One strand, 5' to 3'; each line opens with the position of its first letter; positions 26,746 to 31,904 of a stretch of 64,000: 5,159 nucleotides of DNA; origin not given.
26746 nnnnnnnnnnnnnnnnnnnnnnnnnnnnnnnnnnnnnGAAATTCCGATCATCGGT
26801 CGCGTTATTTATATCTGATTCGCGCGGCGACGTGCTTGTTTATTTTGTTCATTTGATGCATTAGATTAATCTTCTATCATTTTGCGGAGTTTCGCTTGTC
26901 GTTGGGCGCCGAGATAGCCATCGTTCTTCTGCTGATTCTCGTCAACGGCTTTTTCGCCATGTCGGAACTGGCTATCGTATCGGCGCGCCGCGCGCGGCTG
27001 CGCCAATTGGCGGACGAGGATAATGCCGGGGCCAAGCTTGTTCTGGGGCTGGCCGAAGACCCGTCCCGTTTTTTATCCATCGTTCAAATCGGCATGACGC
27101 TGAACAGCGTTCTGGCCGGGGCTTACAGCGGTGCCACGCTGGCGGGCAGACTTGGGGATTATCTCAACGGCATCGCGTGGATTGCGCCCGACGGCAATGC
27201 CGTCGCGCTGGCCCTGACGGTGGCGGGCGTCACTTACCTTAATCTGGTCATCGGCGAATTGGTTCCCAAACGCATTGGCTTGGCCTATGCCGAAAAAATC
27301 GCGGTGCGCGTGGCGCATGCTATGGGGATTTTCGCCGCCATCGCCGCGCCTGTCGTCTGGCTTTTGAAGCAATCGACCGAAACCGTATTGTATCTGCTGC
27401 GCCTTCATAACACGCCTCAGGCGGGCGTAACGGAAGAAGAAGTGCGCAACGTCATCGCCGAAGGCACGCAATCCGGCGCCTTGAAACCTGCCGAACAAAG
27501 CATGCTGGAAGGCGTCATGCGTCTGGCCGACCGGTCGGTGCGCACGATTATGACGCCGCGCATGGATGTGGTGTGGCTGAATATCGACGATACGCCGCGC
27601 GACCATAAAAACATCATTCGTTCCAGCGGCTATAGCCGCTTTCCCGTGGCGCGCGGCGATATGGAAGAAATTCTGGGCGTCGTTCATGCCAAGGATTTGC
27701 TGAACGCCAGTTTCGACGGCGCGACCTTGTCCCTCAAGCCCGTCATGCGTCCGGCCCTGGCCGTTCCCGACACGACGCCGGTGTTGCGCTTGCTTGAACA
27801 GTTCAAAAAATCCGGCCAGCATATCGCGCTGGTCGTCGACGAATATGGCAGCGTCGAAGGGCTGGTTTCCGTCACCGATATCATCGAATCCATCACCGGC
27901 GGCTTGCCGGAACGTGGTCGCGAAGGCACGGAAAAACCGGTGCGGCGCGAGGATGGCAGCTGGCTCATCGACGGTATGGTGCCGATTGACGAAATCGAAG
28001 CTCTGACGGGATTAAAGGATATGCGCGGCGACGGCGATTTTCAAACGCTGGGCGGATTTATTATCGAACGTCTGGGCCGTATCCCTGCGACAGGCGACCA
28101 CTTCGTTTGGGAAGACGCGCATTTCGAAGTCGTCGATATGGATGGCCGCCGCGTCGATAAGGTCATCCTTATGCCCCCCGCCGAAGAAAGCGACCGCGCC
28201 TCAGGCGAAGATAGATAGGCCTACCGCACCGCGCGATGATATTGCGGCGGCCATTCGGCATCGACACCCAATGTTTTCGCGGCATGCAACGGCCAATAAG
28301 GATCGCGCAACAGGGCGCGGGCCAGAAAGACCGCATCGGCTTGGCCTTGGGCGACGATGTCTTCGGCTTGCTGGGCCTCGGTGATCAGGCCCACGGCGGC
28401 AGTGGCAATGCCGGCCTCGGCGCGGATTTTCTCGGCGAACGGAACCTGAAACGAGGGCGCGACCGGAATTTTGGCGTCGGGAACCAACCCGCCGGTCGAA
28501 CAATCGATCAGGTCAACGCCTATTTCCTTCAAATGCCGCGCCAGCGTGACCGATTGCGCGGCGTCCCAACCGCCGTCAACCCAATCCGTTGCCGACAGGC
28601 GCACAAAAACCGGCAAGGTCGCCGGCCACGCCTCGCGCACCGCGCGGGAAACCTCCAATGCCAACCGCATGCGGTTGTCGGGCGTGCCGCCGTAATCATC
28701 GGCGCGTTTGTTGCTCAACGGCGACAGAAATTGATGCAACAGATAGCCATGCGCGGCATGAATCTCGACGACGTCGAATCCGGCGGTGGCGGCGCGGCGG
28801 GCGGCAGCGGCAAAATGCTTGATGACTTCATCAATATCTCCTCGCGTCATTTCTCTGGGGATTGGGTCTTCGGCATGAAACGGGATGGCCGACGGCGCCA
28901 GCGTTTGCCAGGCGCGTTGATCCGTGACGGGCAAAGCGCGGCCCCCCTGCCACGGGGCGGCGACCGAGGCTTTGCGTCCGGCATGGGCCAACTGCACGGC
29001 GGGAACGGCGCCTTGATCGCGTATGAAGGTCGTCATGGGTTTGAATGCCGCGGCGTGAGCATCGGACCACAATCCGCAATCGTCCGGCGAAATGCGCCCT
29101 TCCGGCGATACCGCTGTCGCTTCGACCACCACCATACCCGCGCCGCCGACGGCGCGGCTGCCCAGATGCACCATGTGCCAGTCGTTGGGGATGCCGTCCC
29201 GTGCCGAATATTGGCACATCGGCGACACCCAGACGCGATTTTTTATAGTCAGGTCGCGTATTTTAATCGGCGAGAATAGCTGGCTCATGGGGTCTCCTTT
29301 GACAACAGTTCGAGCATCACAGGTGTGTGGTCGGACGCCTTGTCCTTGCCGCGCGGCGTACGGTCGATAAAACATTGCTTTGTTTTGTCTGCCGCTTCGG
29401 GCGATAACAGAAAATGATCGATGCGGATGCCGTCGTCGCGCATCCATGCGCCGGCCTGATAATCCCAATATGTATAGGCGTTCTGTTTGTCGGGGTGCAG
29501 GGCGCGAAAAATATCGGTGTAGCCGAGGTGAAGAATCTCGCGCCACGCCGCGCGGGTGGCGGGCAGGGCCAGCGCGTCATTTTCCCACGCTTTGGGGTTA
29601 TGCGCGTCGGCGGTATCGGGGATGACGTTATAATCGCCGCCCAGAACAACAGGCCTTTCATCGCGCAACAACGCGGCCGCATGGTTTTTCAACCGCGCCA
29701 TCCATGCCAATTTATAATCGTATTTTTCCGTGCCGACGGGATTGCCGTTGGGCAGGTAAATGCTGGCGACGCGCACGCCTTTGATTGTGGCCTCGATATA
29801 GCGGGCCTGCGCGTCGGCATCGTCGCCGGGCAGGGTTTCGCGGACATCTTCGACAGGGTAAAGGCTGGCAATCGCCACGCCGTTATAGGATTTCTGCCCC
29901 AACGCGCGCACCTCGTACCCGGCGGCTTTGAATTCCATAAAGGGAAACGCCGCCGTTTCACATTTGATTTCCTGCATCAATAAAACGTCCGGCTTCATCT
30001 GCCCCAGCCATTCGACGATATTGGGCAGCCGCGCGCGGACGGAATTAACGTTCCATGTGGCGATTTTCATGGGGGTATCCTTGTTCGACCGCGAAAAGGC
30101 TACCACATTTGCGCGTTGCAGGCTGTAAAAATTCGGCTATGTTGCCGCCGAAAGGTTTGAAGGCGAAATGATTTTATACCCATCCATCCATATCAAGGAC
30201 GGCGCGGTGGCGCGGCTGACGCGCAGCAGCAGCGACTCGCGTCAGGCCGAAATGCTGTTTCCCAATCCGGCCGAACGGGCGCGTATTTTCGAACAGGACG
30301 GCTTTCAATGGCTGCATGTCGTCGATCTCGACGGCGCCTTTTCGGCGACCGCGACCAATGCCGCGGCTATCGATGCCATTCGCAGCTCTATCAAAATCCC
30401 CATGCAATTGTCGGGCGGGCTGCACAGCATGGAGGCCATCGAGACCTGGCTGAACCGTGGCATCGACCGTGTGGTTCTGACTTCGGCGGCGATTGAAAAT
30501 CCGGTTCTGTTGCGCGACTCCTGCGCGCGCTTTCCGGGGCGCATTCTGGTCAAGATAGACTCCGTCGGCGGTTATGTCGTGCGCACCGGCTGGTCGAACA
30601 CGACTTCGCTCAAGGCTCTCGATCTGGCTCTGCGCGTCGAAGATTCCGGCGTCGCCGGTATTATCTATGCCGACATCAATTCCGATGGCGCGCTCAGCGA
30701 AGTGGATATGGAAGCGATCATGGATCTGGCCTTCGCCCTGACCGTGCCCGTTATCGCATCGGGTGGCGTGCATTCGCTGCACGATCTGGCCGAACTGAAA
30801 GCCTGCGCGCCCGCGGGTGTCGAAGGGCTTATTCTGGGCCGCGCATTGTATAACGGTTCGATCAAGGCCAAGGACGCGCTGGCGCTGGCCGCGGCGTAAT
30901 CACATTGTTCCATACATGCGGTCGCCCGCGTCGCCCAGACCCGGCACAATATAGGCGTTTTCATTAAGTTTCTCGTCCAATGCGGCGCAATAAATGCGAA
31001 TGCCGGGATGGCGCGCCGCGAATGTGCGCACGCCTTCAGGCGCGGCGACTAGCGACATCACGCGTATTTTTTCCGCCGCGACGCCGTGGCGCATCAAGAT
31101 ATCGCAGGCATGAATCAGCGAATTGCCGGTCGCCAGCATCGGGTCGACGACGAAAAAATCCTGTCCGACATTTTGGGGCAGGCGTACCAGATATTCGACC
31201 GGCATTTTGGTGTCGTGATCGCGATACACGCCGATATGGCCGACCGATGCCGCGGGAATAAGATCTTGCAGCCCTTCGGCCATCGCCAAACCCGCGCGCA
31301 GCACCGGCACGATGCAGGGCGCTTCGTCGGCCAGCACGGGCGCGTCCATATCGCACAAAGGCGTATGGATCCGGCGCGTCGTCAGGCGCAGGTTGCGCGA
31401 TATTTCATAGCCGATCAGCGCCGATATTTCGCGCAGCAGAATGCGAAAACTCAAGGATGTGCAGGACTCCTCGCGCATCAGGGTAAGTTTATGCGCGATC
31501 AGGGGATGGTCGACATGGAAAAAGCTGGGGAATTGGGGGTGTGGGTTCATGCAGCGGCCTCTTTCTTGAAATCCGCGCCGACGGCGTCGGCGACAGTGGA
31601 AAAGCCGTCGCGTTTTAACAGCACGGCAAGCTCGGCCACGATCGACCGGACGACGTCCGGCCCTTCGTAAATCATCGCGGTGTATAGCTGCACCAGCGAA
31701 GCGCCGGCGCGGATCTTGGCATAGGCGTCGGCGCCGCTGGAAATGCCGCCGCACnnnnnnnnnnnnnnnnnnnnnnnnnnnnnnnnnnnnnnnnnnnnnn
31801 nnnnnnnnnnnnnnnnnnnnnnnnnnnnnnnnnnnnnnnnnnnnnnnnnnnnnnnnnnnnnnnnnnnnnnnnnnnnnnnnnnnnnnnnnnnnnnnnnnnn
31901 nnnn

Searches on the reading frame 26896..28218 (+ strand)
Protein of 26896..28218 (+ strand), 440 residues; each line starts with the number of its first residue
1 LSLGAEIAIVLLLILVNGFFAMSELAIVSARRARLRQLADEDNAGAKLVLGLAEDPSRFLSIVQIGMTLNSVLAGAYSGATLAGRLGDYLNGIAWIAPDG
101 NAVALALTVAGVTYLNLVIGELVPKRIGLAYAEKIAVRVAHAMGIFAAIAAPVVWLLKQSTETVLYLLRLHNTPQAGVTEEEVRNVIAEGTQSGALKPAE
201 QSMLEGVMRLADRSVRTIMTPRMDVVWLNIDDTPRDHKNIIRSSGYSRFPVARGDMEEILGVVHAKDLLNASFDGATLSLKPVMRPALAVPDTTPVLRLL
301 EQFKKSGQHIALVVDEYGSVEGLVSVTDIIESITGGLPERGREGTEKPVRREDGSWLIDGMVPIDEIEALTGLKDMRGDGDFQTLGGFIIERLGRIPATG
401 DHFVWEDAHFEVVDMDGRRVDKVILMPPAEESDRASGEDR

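Call 78: search_protein_families(library=pfam, proteins=[window:26896-28218:+], max_evalue=1e-8)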
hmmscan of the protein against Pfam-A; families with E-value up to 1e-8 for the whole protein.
window:26896-28218:+ (440 aa): 3 families
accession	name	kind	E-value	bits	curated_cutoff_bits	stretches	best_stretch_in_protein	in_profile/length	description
PF01595.25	CNNM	-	2.2e-45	155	28.4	1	9-200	2-181/181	Cyclin M transmembrane N-terminal domain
PF03471.22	CorC_HlyC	-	6.5e-23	81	27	1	350-425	2-77/81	Transporter associated domain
PF00571.33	CBS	-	4.6e-16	59.3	24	0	283-333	4-55/57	CBS domain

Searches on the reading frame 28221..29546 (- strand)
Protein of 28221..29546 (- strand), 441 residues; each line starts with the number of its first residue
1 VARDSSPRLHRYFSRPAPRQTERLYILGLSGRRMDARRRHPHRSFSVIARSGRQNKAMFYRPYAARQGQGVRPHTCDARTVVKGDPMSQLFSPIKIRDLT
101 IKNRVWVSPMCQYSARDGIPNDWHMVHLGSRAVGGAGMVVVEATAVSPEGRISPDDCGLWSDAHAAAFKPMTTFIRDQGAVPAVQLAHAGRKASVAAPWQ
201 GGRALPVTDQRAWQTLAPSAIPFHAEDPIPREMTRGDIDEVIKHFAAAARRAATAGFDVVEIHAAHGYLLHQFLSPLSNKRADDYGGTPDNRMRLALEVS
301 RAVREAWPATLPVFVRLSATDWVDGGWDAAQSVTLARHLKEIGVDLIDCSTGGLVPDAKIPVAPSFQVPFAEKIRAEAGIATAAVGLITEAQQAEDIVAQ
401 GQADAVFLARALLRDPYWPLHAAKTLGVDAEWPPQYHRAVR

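Call 78: search_protein_families(library=pfam, proteins=[window:28221-29546:-], max_evalue=1e-8)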
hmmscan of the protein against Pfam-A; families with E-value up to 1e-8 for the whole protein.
window:28221-29546:- (441 aa): 1 family
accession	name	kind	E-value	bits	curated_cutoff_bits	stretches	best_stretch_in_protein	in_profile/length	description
PF00724.26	Oxidored_FMN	-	1e-79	268.7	27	1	89-425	1-338/342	NADH:flavin oxidoreductase / NADH oxidase family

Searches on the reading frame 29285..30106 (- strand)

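Call 78: search_protein_families(library=pfam, proteins=[window:29285-30106:-], max_evalue=1e-8)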
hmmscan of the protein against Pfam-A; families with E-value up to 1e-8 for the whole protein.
window:29285-30106:- (273 aa): 1 family
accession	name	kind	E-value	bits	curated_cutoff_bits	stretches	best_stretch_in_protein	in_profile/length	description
PF03372.29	Exo_endo_phos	-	2.4e-30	106.3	24.5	1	16-260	1-225/225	Endonuclease/Exonuclease/phosphatase family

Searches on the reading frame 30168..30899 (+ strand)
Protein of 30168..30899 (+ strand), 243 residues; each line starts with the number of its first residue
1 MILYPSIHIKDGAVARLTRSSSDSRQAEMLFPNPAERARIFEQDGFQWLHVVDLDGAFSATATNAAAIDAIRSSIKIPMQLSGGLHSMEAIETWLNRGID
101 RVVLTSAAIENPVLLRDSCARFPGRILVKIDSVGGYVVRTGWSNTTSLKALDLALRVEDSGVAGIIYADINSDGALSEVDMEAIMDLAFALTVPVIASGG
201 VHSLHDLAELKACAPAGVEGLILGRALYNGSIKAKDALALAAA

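Call 78: search_protein_families(library=pfam, proteins=[window:30168-30899:+], max_evalue=1e-8)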
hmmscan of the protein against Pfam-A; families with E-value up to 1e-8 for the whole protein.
window:30168-30899:+ (243 aa): 2 families
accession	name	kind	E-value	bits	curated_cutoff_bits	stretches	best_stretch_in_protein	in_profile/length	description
PF00977.27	His_biosynth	-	5.2e-62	209.7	23.6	1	3-232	2-227/228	Histidine biosynthesis protein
PF01207.24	Dus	-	2.2e-11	43.9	20.4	0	138-229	129-219/311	Dihydrouridine synthase (Dus)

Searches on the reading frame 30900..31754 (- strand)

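Call 78: search_protein_families(library=pfam, proteins=[window:30900-31754:-], max_evalue=1e-8)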
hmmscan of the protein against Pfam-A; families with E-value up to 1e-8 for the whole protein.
window:30900-31754:- (284 aa): 1 family
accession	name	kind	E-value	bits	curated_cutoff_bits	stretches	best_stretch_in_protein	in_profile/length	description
PF14681.12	UPRTase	-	7.8e-70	235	27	1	81-283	2-206/206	Uracil phosphoribosyltransferase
